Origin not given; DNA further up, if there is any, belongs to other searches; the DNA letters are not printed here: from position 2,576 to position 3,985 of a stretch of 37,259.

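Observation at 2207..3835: Fusion of a catalytically divergent SAH-hydrolase-like domain with a NUDIX hydrolase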

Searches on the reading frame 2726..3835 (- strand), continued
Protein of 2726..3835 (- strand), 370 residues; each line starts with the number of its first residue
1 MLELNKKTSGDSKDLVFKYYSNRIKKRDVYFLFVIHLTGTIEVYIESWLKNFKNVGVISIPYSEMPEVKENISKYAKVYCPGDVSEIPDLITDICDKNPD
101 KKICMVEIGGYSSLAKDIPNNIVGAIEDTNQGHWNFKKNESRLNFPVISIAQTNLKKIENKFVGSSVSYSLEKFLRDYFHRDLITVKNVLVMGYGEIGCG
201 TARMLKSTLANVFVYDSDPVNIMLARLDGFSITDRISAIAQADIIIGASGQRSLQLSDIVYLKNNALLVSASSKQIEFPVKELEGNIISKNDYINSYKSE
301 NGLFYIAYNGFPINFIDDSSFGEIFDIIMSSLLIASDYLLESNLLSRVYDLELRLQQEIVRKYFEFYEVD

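Call 56: search_protein_families(library=pfam, proteins=[L029:774-1919:+, L029:1924-2238:+, L027:2362-3411:+, L027:4076-4459:+, L023:3752-4948:+, L023:1968-3083:+, L035:3990-5273:+, L022:3700-4887:+, L026:3175-3792:+, L026:3756-4103:+], max_evalue=0.01)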
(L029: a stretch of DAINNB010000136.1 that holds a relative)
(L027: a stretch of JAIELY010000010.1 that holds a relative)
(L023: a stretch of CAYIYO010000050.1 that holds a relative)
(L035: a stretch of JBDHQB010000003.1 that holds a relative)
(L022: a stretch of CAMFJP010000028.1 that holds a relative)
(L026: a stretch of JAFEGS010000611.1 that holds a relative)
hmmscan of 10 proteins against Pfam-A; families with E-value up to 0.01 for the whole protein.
L029:774-1919:+ (381 aa): 6 families
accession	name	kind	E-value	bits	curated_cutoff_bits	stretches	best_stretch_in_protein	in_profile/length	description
PF00266.25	Aminotran_5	-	2.5e-83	280.5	21.5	1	4-370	1-371/371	Aminotransferase class-V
PF00155.27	Aminotran_1_2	-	9.8e-11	41.9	19.7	1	47-365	42-355/361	Aminotransferase class I and II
PF01053.26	Cys_Met_Meta_PP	-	5.7e-10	38.7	27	1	52-189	57-188/381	Cys/Met metabolism PLP-dependent enzyme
PF01041.23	DegT_DnrJ_EryC1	-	5.8e-09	36.1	19.8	1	49-182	26-151/360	DegT/DnrJ/EryC1/StrS aminotransferase family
PF01212.27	Beta_elim_lyase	-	2.5e-08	34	27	1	48-179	33-171/288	Beta-eliminating lyase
PF00464.25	SHMT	-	0.0036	16.4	27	1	114-213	144-244/399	Serine hydroxymethyltransferase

L029:1924-2238:+ (104 aa): 0 families

L027:2362-3411:+ (349 aa): 1 family
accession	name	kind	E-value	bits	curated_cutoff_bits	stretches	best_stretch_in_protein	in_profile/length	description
PF00892.27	EamA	-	0.00021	22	28.2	1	277-346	63-133/135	EamA-like transporter family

L027:4076-4459:+ (127 aa): 1 family
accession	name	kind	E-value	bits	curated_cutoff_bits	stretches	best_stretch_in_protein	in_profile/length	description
PF00266.25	Aminotran_5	-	4.7e-25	88.8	21.5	1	2-108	1-109/371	Aminotransferase class-V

L023:3752-4948:+ (398 aa): 4 families
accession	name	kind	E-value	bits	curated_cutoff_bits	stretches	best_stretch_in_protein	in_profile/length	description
PF00266.25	Aminotran_5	-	7.6e-84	282.2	21.5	1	11-376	2-371/371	Aminotransferase class-V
PF01053.26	Cys_Met_Meta_PP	-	4.1e-09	35.9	27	1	43-205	42-196/381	Cys/Met metabolism PLP-dependent enzyme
PF01212.27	Beta_elim_lyase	-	7.5e-07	29.2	27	1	51-212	30-204/288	Beta-eliminating lyase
PF01041.23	DegT_DnrJ_EryC1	-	1.8e-06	27.9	19.8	1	70-188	38-151/360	DegT/DnrJ/EryC1/StrS aminotransferase family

L023:1968-3083:+ (371 aa): 1 family
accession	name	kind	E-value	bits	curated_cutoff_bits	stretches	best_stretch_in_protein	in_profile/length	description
PF00892.27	EamA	-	2.9e-05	24.8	28.2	1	295-367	60-132/135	EamA-like transporter family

L035:3990-5273:+ (427 aa): 5 families
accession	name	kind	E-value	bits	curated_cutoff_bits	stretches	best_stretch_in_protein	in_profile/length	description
PF00266.25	Aminotran_5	-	1.3e-85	288.1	21.5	1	36-403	1-371/371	Aminotransferase class-V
PF00155.27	Aminotran_1_2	-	3.7e-08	33.4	19.7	1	84-260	47-245/361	Aminotransferase class I and II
PF01053.26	Cys_Met_Meta_PP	-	4.9e-08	32.4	27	1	108-228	78-192/381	Cys/Met metabolism PLP-dependent enzyme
PF01041.23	DegT_DnrJ_EryC1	-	0.001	18.8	19.8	1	98-214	40-151/360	DegT/DnrJ/EryC1/StrS aminotransferase family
PF01212.27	Beta_elim_lyase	-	0.0019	18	27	1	98-211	48-171/288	Beta-eliminating lyase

L022:3700-4887:+ (395 aa): 4 families
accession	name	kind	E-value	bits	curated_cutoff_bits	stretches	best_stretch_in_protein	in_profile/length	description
PF00266.25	Aminotran_5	-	7.1e-82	275.8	21.5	1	20-386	1-371/371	Aminotransferase class-V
PF01041.23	DegT_DnrJ_EryC1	-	1.1e-06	28.6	19.8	1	87-198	45-151/360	DegT/DnrJ/EryC1/StrS aminotransferase family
PF01053.26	Cys_Met_Meta_PP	-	3.9e-06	26.1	27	1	71-200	60-181/381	Cys/Met metabolism PLP-dependent enzyme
PF01212.27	Beta_elim_lyase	-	0.0031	17.3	27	1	69-195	38-171/288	Beta-eliminating lyase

L026:3175-3792:+ (205 aa): 9 families
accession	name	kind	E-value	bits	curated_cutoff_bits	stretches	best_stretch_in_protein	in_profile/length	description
PF13649.12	Methyltransf_25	-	1.5e-16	61.3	27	1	51-139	1-97/97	Methyltransferase domain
PF08241.18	Methyltransf_11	-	5.9e-15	56.1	21.2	1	52-143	1-95/95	Methyltransferase domain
PF13489.12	Methyltransf_23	-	3.1e-11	43.7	27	1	39-143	14-116/164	Methyltransferase domain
PF08242.18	Methyltransf_12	-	9.8e-11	42.7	30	1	52-141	1-98/98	Methyltransferase domain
PF03848.20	TehB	-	9.6e-08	32.1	20.4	1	43-177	27-166/193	Tellurite resistance protein TehB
PF13847.12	Methyltransf_31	-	1.3e-07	31.9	27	1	47-143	3-109/145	Methyltransferase domain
PF05724.17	TPMT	-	3.5e-05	24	26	1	39-90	27-81/218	Thiopurine S-methyltransferase (TPMT)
PF02353.26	CMAS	-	5.4e-05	23.1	27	1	44-143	59-164/273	Mycolic acid cyclopropane synthetase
PF01135.25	PCMT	-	0.0018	18.5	20.3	1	32-88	59-117/210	Protein-L-isoaspartate(D-aspartate) O-methyltransferase (PCMT)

L026:3756-4103:+ (115 aa): 1 family
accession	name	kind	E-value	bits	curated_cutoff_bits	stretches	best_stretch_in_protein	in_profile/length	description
PF01603.26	B56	-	0.0072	15.8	25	1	12-92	56-134/413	Protein phosphatase 2A regulatory B subunit (B56 family)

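Call 57: search_protein_families(library=pfam, proteins=[L028:2851-5883:+, L033:675-5696:+, L036:7229-8137:-, L036:3791-4936:-, L037:5085-5600:+, L037:4204-5082:+, L024:344-1231:+, L025:1537-2487:+, L038:4430-5668:+, L030:5317-5727:+], max_evalue=0.01)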
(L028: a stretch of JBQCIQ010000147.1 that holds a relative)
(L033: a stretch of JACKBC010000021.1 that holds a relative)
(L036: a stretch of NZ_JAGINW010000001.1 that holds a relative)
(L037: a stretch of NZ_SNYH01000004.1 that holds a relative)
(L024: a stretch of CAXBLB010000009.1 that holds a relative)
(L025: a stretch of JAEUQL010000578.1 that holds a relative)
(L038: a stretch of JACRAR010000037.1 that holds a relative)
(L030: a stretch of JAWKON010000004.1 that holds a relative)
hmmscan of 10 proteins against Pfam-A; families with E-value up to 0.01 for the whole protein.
L028:2851-5883:+ (1010 aa): 0 families

L033:675-5696:+ (1673 aa): 2 families
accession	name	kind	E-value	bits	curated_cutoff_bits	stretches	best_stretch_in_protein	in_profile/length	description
PF18276.7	TcA_TcB_BD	-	3.2e-32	112.2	25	1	954-1242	3-285/287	Tc toxin complex TcA C-terminal TcB-binding domain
PF13385.13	Laminin_G_3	-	8e-25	88.2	27.6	1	168-316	1-151/151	Concanavalin A-like lectin/glucanases superfamily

L036:7229-8137:- (302 aa): 0 families

L036:3791-4936:- (381 aa): 0 families

L037:5085-5600:+ (171 aa): 3 families
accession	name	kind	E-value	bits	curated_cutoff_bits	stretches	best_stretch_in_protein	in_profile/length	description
PF00903.31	Glyoxalase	-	2.4e-17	63.9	20.6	1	51-162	6-120/121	Glyoxalase/Bleomycin resistance protein/Dioxygenase superfamily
PF12681.13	Glyoxalase_2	-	2.2e-08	34.5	30.1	1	52-163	6-113/118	Glyoxalase-like domain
PF13669.12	Glyoxalase_4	-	6.7e-05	23.6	27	1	51-143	4-100/109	Glyoxalase/Bleomycin resistance protein/Dioxygenase superfamily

L037:4204-5082:+ (292 aa): 3 families
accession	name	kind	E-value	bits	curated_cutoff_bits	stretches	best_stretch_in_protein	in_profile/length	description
PF20240.3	DUF6597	-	2.9e-22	79.1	27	1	50-145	1-101/103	Domain of unknown function (DUF6597)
PF12833.13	HTH_18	-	2.2e-12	47.6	33.6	1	217-291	5-78/80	Helix-turn-helix domain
PF00165.29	HTH_AraC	-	6.1e-05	23.5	26.6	1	266-289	17-39/42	Bacterial regulatory helix-turn-helix proteins, AraC family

L024:344-1231:+ (295 aa): 5 families
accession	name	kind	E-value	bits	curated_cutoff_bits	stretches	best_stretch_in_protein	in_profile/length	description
PF00665.32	rve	-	8.5e-21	74.6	32.6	1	135-229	3-99/102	Integrase core domain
PF13276.12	HTH_21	-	2.3e-17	63.4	28.1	1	54-106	3-56/60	HTH-like domain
PF13333.12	rve_2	-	3e-13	50.1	22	1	239-293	1-54/56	Integrase core domain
PF13683.12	rve_3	-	1.6e-10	41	26.5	1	221-287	2-67/67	Integrase core domain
PF13610.12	DDE_Tnp_IS240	-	5e-07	30.4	27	1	139-266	3-127/139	DDE domain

L025:1537-2487:+ (316 aa): 2 families
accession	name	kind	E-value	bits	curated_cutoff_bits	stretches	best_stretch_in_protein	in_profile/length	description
PF19580.5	Exo_endo_phos_3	-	7.4e-61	206.3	27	1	7-316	2-311/311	Endonuclease/Exonuclease/phosphatase family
PF03372.29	Exo_endo_phos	-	5.4e-08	33.3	24.5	1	47-307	19-225/225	Endonuclease/Exonuclease/phosphatase family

L038:4430-5668:+ (412 aa): 2 families
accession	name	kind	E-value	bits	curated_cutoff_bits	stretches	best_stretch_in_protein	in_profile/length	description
PF03372.29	Exo_endo_phos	-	4.6e-11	43.3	24.5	1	145-362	15-210/225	Endonuclease/Exonuclease/phosphatase family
PF19580.5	Exo_endo_phos_3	-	4.3e-08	33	27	1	157-329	49-226/311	Endonuclease/Exonuclease/phosphatase family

L030:5317-5727:+ (136 aa): 2 families
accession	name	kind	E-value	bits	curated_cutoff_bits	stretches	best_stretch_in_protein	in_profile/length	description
PF07366.18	SnoaL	-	8.4e-37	126.3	28.4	1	8-132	2-126/126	SnoaL-like polyketide cyclase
PF12680.13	SnoaL_2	-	1.4e-22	80.7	27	1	10-118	2-101/102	SnoaL-like domain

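Call 59: search_protein_families(library=ncbifam, proteins=[L018:5426-5824:+, L018:4910-5305:+, L027:5067-5906:+, L029:774-1919:+, L027:7169-7834:+, L021:2383-3033:+], max_evalue=0.00001)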
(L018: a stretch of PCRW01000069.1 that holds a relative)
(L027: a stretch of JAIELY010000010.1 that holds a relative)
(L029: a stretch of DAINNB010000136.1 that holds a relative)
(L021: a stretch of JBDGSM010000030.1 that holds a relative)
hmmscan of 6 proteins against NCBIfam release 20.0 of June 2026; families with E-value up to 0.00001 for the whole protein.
L018:5426-5824:+ (132 aa): 3 families
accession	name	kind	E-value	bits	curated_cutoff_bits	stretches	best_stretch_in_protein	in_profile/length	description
NF045834.1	M_plasma_HinT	exception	3.2e-14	53.6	130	1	4-99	1-101/102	histidine triad protein HinT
NF007965.0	PRK10687.1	equivalog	3.8e-08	33.4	206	1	3-98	5-106/119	purine nucleoside phosphoramidase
NF052622.1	ATPAdlTfActino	equivalog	8.2e-08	32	290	1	24-103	61-146/176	ATP adenylyltransferase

L018:4910-5305:+ (131 aa): 7 families
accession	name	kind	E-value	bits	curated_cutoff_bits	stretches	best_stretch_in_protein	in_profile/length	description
TIGR00586.1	mutt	equivalog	1.2e-10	41.4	97.9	1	4-97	4-95/129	8-oxo-dGTP diphosphatase MutT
NF006530.0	PRK08999.1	equivalog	2.4e-10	40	245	1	9-96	9-95/315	Nudix family hydrolase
NF012016.0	PRK15472.1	equivalog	1.8e-09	37.5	95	1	9-80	7-75/141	nucleoside triphosphatase NudI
NF008044.0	PRK10776.1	equivalog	1.9e-09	37.5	148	1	4-120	3-116/130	8-oxo-dGTP diphosphatase MutT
NF011922.0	PRK15393.1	equivalog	2.2e-07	30.7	152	1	11-100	43-132/182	NUDIX hydrolase YfcD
NF011963.0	PRK15434.1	subfamily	7.6e-06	25.7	146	0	7-116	18-136/159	GDP-mannose mannosyl hydrolase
NF001299.0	PRK00241.1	equivalog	9.5e-06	25.3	158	0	41-109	166-233/263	NAD(+) diphosphatase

L027:5067-5906:+ (279 aa): 21 families
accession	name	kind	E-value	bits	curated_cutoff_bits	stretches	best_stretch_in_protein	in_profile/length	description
TIGR01351.1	adk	subfamily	2.4e-49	167.9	168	1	68-276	3-211/212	adenylate kinase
NF001380.0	PRK00279.1-2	equivalog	5.7e-44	150.1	251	1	68-278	4-214/216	adenylate kinase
NF001385.0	PRK00279.2-3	equivalog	8.4e-39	133.4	315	1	66-276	6-211/213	adenylate kinase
NF011099.0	PRK14526.1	equivalog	7.7e-35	120.5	223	1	67-277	3-208/211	adenylate kinase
NF001381.0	PRK00279.1-3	equivalog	1.1e-33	116.6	187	1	68-277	4-186/188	adenylate kinase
NF001379.0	PRK00279.1-1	equivalog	1.9e-31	109.1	268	1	68-275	4-214/216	adenylate kinase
NF001387.0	PRK00279.2-5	equivalog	4.6e-31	108.1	373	1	68-271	4-205/224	adenylate kinase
NF001386.0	PRK00279.2-4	equivalog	1.8e-27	96.4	256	1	67-246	5-185/220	adenylate kinase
NF011103.0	PRK14530.1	equivalog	1e-26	93.9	294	1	68-276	7-211/215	adenylate kinase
NF001383.0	PRK00279.2-1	equivalog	2.7e-25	89.3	225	1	68-276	4-209/212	adenylate kinase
NF011102.0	PRK14529.1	equivalog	5.7e-25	88.3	331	1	68-239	4-176/223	adenylate kinase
NF002700.0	PRK02496.1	equivalog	7.6e-25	87.6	262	1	66-192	3-129/184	adenylate kinase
NF011100.0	PRK14527.1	equivalog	1.2e-24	87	154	1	64-268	6-182/191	adenylate kinase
NF001382.0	PRK00279.1-4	equivalog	2.8e-22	79.4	334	1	68-236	4-168/212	adenylate kinase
TIGR01359.1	UMP_CMP_kin_fam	subfamily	3.2e-21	76.1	207.6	1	68-192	3-127/185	UMP-CMP kinase family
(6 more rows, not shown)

L029:774-1919:+ (381 aa): 39 families (the best 25 are shown)
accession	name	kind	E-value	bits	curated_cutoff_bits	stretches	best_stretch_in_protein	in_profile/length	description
TIGR01977.1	am_tr_V_EF2568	hypoth_equivalog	3.3e-119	398.2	377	1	4-377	1-376/376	cysteine desulfurase family protein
NF040779.1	Sec_lyase_SclA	exception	8.7e-97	324.4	525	1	4-377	1-376/378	selenocysteine lyase SclA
TIGR01979.1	sufS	subfamily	6e-74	249.3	475.1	1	2-378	18-399/403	SufS family cysteine desulfurase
NF041166.1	f2_encap_cargo1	exception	2e-63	215.5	800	1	2-376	245-622/623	family 2A encapsulin nanocompartment cargo protein cysteine desulfurase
NF006791.0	PRK09295.1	equivalog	3.9e-56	190.9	661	1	3-378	24-402/406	cysteine desulfurase SufS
TIGR01976.1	am_tr_V_VC1184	hypoth_equivalog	2.5e-46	158.8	352.35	1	2-372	18-399/401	cysteine desulfurase-like protein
NF008126.0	PRK10874.1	equivalog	4.3e-45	154.5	607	1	3-375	20-393/401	cysteine desulfurase CsdA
TIGR03392.1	FeS_syn_CsdA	equivalog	8.9e-43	146.9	493.6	1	3-375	17-390/398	cysteine desulfurase CsdA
TIGR03402.1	FeS_nifS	equivalog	2.8e-39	135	530.75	1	4-377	1-369/379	cysteine desulfurase NifS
TIGR03235.1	DNA_S_dndA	equivalog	2.3e-32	112.7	480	1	5-338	1-324/353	cysteine desulfurase DndA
NF010611.0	PRK14012.1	equivalog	7.9e-29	100.8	548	1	4-373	7-374/406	IscS subfamily cysteine desulfurase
TIGR03403.1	nifS_epsilon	equivalog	8.7e-27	93.9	587.7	1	4-340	1-326/382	NifS family cysteine desulfurase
TIGR02006.1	IscS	equivalog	3.1e-26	92.3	643.2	1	4-376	5-373/402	IscS subfamily cysteine desulfurase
NF002806.0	PRK02948.1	subfamily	3.1e-26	92.2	304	1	3-378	1-372/381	IscS subfamily cysteine desulfurase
TIGR04343.1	egtE_PLP_lyase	equivalog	3.9e-18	65.4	400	1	33-259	40-258/370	ergothioneine biosynthesis PLP-dependent enzyme EgtE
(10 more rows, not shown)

L027:7169-7834:+ (221 aa): 1 family
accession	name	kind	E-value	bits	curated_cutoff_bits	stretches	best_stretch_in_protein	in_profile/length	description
NF045834.1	M_plasma_HinT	exception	4.2e-06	27.5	130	0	38-112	24-102/102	histidine triad protein HinT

L021:2383-3033:+ (216 aa): 1 family
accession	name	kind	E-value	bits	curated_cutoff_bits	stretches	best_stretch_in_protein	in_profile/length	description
NF007515.0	PRK10119.1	equivalog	1.7e-31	109.5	286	1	11-215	10-215/231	phosphohydrolase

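Call 67: find_related_loci(query=A3, collection=viral_contigs, flank=5000)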
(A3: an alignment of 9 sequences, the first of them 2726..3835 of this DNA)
Query A3 (370 aa) in viral_contigs; peptide patterns used: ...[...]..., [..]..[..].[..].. (x = any residue, [..] = any of these).
72 stretches matched a pattern, but none encodes a relative of the query by tblastn (E <= 1e-3).
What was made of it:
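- No relatives were found on viral contigs (call 67).
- Tried and rejected: Phage origin: no relatives on viral contigs (call 67).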
